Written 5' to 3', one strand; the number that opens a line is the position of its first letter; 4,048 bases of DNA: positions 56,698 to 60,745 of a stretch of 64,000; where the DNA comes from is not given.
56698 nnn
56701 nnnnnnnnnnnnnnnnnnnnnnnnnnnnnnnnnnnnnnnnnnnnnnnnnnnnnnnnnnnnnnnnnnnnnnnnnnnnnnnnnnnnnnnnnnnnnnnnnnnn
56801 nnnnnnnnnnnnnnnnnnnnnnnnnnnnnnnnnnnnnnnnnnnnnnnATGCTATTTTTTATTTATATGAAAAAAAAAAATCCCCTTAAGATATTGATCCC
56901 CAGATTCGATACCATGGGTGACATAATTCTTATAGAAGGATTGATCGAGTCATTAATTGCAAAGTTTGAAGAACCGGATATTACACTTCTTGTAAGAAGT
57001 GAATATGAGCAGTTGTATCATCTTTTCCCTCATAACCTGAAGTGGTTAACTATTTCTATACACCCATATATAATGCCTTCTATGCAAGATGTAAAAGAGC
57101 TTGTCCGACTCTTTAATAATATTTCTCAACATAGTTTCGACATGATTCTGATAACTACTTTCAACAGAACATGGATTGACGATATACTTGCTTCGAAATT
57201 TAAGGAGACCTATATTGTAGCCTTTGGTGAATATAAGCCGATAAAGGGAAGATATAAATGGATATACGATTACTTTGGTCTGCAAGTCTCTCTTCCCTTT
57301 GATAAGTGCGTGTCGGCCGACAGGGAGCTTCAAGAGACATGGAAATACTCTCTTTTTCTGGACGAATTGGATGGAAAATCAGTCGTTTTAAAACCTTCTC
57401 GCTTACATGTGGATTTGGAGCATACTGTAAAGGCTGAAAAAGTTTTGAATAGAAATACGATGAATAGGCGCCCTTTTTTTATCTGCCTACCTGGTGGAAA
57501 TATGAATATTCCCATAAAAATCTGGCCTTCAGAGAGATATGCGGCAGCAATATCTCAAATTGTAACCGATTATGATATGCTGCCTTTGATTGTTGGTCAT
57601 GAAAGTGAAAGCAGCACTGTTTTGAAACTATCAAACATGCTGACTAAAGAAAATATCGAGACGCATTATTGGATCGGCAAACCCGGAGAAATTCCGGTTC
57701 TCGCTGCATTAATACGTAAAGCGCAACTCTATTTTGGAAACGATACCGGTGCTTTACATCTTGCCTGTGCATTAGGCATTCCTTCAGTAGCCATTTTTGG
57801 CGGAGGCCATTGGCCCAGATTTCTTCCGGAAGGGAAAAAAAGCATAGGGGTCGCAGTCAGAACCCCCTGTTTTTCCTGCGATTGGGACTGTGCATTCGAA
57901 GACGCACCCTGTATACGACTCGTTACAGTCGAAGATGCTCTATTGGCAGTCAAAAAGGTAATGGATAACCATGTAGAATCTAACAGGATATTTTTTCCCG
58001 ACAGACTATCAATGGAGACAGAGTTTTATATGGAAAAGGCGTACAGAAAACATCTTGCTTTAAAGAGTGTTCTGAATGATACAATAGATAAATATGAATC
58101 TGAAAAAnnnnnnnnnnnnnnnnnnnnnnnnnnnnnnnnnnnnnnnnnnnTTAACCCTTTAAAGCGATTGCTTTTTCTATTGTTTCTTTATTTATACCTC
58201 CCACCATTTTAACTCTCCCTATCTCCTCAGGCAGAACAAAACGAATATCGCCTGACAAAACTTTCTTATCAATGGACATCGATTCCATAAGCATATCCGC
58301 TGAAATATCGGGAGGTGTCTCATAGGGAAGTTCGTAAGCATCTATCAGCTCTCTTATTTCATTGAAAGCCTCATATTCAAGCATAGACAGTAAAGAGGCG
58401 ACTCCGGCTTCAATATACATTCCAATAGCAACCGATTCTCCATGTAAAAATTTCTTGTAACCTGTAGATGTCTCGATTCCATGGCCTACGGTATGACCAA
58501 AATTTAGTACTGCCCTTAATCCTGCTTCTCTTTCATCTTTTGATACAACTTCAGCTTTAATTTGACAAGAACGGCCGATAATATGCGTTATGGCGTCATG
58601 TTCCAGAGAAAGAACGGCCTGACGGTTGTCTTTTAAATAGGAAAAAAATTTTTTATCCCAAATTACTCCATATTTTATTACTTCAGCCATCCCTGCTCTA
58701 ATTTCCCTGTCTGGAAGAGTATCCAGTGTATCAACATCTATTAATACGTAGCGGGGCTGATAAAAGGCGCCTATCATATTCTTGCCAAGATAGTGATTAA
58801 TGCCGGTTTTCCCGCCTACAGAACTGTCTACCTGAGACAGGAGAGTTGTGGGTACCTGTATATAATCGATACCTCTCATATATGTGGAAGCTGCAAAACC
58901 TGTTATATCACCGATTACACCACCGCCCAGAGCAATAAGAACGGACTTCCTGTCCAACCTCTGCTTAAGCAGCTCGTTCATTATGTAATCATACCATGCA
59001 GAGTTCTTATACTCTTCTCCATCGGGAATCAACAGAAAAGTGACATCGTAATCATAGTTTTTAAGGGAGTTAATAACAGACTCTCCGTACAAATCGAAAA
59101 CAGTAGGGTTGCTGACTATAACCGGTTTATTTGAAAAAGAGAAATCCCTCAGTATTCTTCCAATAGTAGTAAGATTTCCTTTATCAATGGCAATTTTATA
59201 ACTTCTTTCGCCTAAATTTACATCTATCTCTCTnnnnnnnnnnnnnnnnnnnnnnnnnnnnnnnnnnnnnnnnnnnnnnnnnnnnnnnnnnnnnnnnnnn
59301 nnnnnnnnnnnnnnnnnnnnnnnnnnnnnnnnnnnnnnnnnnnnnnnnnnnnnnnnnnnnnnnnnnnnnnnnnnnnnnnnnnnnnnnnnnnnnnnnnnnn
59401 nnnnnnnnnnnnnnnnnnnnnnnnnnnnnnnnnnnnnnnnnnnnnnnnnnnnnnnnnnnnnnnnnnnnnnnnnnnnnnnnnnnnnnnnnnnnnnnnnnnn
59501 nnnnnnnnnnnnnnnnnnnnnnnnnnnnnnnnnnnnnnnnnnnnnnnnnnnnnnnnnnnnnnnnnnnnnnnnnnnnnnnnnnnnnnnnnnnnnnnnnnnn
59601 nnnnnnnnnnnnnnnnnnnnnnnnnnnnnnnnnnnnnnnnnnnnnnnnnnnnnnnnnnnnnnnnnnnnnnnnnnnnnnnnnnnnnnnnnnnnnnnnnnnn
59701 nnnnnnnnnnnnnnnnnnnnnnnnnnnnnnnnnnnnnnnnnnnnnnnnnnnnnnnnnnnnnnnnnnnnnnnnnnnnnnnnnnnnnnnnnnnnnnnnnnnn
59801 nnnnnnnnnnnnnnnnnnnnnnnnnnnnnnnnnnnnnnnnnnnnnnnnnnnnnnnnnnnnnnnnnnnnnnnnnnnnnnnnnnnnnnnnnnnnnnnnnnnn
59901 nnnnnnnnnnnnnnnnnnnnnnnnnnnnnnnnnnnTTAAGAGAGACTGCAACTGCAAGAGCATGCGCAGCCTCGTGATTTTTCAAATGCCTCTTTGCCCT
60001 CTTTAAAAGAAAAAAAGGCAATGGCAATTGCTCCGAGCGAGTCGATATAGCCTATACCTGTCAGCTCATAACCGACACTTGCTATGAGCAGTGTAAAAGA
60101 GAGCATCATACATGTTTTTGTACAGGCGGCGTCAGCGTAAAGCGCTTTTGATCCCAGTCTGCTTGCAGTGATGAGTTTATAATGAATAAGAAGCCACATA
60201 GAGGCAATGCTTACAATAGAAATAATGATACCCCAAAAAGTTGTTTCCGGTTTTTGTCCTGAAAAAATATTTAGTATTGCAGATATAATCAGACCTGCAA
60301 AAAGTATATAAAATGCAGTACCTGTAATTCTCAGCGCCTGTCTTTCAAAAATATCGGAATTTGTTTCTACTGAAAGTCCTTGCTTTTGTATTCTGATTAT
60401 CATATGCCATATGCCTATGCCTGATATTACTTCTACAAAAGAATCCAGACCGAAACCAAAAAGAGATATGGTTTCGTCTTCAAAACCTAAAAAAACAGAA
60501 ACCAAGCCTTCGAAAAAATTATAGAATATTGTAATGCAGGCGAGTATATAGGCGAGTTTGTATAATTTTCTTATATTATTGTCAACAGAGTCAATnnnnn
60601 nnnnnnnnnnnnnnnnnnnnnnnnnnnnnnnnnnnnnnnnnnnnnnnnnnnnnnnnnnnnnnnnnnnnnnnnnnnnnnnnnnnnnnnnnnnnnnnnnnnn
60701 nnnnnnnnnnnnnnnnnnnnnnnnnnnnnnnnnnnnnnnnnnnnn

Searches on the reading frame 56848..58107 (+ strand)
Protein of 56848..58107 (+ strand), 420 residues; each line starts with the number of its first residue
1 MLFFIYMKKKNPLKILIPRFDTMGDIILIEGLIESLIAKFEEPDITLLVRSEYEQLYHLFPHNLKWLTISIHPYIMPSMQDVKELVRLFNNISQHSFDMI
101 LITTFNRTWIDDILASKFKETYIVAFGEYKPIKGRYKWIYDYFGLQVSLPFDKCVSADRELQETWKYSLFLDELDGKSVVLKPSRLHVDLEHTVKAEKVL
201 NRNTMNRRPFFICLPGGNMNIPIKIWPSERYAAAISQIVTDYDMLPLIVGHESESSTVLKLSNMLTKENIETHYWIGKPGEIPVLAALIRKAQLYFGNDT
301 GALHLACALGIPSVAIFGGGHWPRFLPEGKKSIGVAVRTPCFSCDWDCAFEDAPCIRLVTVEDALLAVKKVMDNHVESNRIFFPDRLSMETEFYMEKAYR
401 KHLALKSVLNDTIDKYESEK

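Call 44: search_protein_families(library=ncbifam, proteins=[window:56848-58107:+])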
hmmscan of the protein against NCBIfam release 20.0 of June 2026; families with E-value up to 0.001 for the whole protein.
window:56848-58107:+ (420 aa): 5 families
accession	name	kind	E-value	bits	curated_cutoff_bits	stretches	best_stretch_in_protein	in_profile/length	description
TIGR02195.1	heptsyl_trn_II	equivalog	9.9e-13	47.9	134.6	1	182-371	150-337/339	lipopolysaccharide heptosyltransferase II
TIGR02193.1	heptsyl_trn_I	equivalog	9.1e-12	44.8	185.3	1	224-331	194-295/320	lipopolysaccharide heptosyltransferase I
TIGR02201.1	heptsyl_trn_III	equivalog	3.9e-11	42.6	170.2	1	15-327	2-296/344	putative lipopolysaccharide heptosyltransferase III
NF007742.0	PRK10422.1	equivalog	3e-09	36.2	467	1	10-323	3-294/352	lipopolysaccharide core heptosyltransferase RfaQ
NF008162.0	PRK10916.1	equivalog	5.6e-07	29.1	569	1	191-327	163-296/348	ADP-heptose--LPS heptosyltransferase RfaF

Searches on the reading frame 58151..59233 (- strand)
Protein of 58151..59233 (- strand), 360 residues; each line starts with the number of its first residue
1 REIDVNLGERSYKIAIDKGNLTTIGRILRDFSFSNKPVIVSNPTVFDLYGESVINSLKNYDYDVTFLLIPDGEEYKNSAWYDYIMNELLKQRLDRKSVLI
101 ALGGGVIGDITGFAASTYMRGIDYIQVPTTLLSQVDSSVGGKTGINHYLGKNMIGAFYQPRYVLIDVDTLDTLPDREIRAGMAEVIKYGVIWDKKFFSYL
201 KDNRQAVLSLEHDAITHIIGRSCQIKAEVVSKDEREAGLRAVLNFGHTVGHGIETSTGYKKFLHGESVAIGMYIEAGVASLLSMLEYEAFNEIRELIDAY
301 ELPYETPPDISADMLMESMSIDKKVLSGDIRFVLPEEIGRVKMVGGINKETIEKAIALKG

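Call 44: search_protein_families(library=ncbifam, proteins=[window:58151-59233:-])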
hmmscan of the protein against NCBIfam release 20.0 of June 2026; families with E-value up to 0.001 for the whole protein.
window:58151-59233:- (360 aa): 7 families
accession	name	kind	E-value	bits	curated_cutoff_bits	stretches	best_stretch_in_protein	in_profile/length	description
TIGR01357.1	aroB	equivalog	1.7e-119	399.1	305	1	12-354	1-341/344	3-dehydroquinate synthase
TIGR04425.1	P_lya_rel_AroB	hypoth_equivalog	1.7e-74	250.9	400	1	26-356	18-341/348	AroB-related putative sugar phosphate phospholyase (cyclizing)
NF004852.0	PRK06203.1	equivalog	2.6e-63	214.3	333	1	65-357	90-389/407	3-dehydroquinate synthase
NF010627.0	PRK14021.1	equivalog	2.9e-61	207.5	565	1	49-355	223-536/542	bifunctional shikimate kinase/3-dehydroquinate synthase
NF010556.0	PRK13951.1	equivalog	4.9e-48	164.2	560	1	66-344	208-480/492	bifunctional shikimate kinase AroK/3-dehydroquinate synthase AroB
NF002022.0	PRK00843.1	equivalog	5.5e-14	51.9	413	1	13-204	13-192/350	NAD(P)-dependent glycerol-1-phosphate dehydrogenase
NF006941.0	PRK09423.1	subfamily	4.3e-06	25.8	336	0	17-184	14-171/367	glycerol dehydrogenase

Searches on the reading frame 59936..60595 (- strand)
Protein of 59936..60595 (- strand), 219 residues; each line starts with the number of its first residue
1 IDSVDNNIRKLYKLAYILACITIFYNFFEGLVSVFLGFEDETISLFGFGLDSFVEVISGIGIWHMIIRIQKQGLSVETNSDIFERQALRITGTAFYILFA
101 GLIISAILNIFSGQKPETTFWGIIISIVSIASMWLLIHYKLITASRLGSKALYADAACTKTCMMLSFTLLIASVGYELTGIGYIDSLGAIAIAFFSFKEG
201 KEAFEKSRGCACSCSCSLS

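Call 44: search_protein_families(library=ncbifam, proteins=[window:59936-60595:-])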
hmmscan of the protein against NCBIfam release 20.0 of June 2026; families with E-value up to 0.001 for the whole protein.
window:59936-60595:- (219 aa): 5 families
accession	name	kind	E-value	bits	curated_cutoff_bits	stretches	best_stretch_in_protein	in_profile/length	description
TIGR01297.1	CDF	superfamily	4.3e-08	32.8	82.35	1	92-198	79-185/285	cation diffusion facilitator family transporter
NF050169.1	CatEfflxFieF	equivalog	8.1e-08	31.8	420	1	86-196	81-185/282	cation efflux pump FieF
NF007064.0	PRK09509.1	equivalog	0.00012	21.2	447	1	86-195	86-189/300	CDF family cation-efflux transporter FieF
NF033616.1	CDF_MamB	equivalog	0.00024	20.7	350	1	90-202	81-192/284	magnetosome biogenesis CDF transporter MamB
NF052621.1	MngEfTpMntE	equivalog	0.00071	19.1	500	1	100-209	86-197/293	manganese efflux transporter MntE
